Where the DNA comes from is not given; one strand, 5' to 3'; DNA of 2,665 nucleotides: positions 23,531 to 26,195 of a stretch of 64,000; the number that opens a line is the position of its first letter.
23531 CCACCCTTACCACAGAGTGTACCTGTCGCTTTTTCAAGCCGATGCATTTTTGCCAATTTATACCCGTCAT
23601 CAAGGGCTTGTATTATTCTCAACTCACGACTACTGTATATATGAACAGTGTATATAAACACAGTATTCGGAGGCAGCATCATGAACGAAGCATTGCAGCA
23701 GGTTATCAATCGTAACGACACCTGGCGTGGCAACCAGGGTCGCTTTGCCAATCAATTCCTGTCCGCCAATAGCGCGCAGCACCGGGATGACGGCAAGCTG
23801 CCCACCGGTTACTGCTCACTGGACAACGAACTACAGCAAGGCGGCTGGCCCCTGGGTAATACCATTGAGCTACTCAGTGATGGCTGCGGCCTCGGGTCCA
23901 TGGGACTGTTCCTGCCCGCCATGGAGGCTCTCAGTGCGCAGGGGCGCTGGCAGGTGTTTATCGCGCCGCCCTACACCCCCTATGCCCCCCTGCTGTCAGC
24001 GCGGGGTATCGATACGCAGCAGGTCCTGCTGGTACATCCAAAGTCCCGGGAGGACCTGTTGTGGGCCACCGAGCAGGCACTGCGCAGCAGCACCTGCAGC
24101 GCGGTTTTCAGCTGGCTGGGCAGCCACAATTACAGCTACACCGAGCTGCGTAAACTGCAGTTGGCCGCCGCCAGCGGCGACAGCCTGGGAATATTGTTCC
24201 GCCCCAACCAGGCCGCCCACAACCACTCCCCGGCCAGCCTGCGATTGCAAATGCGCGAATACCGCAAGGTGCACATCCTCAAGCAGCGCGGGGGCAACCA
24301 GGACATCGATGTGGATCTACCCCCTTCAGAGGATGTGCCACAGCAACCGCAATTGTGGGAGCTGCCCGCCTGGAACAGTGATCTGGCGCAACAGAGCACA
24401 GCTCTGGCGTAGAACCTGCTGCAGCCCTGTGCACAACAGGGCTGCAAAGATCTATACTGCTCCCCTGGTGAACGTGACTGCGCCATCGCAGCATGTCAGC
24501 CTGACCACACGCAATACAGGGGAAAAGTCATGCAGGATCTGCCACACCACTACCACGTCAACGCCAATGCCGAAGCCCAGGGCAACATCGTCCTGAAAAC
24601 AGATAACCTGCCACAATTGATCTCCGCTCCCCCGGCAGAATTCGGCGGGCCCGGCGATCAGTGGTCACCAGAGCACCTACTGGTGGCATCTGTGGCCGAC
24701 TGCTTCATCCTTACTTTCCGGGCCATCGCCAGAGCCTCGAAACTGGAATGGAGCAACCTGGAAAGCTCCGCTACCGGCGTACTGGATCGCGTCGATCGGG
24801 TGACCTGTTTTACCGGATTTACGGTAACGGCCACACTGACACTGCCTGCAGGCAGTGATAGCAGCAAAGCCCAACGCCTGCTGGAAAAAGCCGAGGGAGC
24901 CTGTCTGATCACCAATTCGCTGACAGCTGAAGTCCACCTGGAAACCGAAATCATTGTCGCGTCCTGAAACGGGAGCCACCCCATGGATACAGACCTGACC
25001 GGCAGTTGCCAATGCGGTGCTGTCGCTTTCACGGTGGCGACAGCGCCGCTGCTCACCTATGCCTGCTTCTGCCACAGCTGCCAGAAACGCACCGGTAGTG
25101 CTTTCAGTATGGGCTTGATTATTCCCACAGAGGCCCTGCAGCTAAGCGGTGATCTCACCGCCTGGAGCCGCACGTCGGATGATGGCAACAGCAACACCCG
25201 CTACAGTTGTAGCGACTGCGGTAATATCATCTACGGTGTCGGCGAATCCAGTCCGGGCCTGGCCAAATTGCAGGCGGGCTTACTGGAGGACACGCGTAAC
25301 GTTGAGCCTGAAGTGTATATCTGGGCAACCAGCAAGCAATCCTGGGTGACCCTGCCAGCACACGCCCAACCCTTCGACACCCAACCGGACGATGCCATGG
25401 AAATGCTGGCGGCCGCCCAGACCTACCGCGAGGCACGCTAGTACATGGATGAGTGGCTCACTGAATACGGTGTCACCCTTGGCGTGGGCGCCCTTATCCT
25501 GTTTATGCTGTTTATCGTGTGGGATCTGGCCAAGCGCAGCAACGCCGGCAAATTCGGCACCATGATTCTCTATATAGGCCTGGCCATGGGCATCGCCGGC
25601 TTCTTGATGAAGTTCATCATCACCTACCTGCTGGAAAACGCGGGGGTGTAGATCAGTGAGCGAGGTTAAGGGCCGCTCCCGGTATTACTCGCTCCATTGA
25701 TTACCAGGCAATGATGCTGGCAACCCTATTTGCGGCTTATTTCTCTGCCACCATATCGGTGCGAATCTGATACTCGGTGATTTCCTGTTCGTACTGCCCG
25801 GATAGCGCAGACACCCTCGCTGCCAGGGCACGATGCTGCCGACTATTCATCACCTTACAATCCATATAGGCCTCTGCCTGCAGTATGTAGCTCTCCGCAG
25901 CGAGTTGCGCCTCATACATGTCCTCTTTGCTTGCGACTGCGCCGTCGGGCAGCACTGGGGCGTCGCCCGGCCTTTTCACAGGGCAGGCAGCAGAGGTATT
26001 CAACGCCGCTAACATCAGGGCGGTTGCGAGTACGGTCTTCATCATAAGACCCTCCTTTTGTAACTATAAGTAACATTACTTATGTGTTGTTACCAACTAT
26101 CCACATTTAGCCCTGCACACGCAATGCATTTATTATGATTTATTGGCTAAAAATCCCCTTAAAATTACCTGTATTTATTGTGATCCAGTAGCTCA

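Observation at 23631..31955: SOS mutasome (imuA / imuB / dnaE2) split into three separately LexA-boxed units by unrelated insertions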

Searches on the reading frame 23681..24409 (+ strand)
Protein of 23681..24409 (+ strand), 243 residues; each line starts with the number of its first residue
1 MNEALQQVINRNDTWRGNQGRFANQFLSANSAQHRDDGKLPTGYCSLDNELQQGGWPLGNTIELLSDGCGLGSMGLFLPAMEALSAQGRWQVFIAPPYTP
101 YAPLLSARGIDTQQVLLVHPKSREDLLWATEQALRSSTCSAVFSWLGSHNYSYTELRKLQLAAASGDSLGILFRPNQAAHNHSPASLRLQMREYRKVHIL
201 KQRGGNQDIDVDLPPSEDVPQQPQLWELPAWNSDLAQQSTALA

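Call 9: search_protein_families(library=pfam, proteins=[window:23681-24409:+], max_evalue=0.01)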
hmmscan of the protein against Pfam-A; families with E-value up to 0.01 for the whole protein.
window:23681-24409:+ (243 aa): 2 families
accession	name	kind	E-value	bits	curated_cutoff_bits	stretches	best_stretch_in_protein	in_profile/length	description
PF03846.20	SulA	-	3.8e-06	27.5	23.1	1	76-146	20-90/91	Cell division inhibitor SulA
PF00154.27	RecA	-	0.0023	17.9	27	1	37-139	30-131/262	recA bacterial DNA recombination protein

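Call 10: search_protein_families(library=ncbifam, proteins=[window:23681-24409:+], max_evalue=0.01)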
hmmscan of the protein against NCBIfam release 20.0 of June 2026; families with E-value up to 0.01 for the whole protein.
window:23681-24409:+ (243 aa): 5 families
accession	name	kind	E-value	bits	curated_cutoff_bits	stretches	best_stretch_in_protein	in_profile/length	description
NF033429.2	ImuA_translesion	equivalog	4.3e-63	212.5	150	1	29-204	5-181/181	translesion DNA synthesis-associated protein ImuA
TIGR00623.2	SOS_SulA_coli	exception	4.7e-14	52.6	150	1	76-184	48-155/168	SOS-induced cell division inhibitor SulA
NF007892.0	PRK10595.1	equivalog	1.9e-13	50.5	162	1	76-190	50-162/169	cell division inhibitor SulA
NF041583.1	SOS_SulA_aeru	exception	1.1e-07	32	150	1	83-168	64-149/157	SOS-induced cell division inhibitor SulA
TIGR02012.1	tigrfam_recA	equivalog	0.0086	15.4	325.3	0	35-139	31-134/321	recombinase RecA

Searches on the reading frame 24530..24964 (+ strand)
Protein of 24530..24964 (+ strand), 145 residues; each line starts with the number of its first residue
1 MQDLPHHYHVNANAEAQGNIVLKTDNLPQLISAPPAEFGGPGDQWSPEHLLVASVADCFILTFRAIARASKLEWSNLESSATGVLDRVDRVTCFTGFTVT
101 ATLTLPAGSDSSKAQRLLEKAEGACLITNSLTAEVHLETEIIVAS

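Call 9: search_protein_families(library=pfam, proteins=[window:24530-24964:+], max_evalue=0.01)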
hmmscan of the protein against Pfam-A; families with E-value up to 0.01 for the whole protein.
window:24530-24964:+ (145 aa): 1 family
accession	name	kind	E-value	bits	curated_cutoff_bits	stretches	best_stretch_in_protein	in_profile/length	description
PF02566.24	OsmC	-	9.7e-17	61.7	27.5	1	40-140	1-100/100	OsmC-like protein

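Call 10: search_protein_families(library=ncbifam, proteins=[window:24530-24964:+], max_evalue=0.01)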
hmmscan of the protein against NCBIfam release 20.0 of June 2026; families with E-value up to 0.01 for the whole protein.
window:24530-24964:+ (145 aa): 5 families
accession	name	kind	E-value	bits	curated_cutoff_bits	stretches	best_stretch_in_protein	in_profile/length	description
TIGR03563.1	perox_SACOL1771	subfamily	2.3e-17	63.2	166.15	1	7-138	2-137/138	SACOL1771 family peroxiredoxin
NF052637.1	HydprxOhrVib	equivalog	2.6e-10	40.7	240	1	8-138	5-132/140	organic hydroperoxide reductase Ohr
TIGR03561.1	organ_hyd_perox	subfamily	5.7e-09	36.4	88.85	1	13-139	9-132/134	Ohr family peroxiredoxin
NF041052.1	OsmC_like_Se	domain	1.1e-08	35.1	95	1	35-143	30-142/144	OsmC-related (seleno)protein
TIGR03562.1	osmo_induc_OsmC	subfamily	2.6e-08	34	85.8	1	17-138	16-136/137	OsmC family peroxiredoxin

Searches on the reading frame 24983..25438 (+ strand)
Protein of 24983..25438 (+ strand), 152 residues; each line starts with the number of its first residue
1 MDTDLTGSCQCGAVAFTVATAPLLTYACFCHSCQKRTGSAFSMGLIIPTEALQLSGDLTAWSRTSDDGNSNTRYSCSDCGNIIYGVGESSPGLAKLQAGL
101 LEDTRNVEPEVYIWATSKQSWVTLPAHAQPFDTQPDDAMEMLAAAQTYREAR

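Call 9: search_protein_families(library=pfam, proteins=[window:24983-25438:+], max_evalue=0.01)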
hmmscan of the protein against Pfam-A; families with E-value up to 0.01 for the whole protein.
window:24983-25438:+ (152 aa): 1 family
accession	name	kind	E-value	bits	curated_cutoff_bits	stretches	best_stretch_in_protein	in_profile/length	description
PF04828.22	GFA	-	4.6e-28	98.1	24.3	1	5-116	2-114/115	Glutathione-dependent formaldehyde-activating enzyme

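Call 10: search_protein_families(library=ncbifam, proteins=[window:24983-25438:+], max_evalue=0.01)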
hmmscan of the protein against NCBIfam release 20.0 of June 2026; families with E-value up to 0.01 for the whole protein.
window:24983-25438:+ (152 aa): 2 families
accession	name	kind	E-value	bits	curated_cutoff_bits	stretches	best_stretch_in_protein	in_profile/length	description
TIGR02820.1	formald_GSH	equivalog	2e-07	31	234.55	1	6-88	23-104/182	S-(hydroxymethyl)glutathione synthase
NF003829.0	PRK05417.1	subfamily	3.7e-07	30.1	249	1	5-88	26-108/191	glutathione-dependent formaldehyde-activating enzyme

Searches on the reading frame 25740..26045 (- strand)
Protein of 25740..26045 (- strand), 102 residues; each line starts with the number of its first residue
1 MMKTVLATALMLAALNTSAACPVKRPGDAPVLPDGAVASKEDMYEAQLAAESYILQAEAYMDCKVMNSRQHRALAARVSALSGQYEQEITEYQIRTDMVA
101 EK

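Call 9: search_protein_families(library=pfam, proteins=[window:25740-26045:-], max_evalue=0.01)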
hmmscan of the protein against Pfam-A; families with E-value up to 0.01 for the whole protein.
window:25740-26045:- (102 aa): 0 families

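Call 10: search_protein_families(library=ncbifam, proteins=[window:25740-26045:-], max_evalue=0.01)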
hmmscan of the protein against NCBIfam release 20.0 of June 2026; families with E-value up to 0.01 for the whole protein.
window:25740-26045:- (102 aa): 0 families
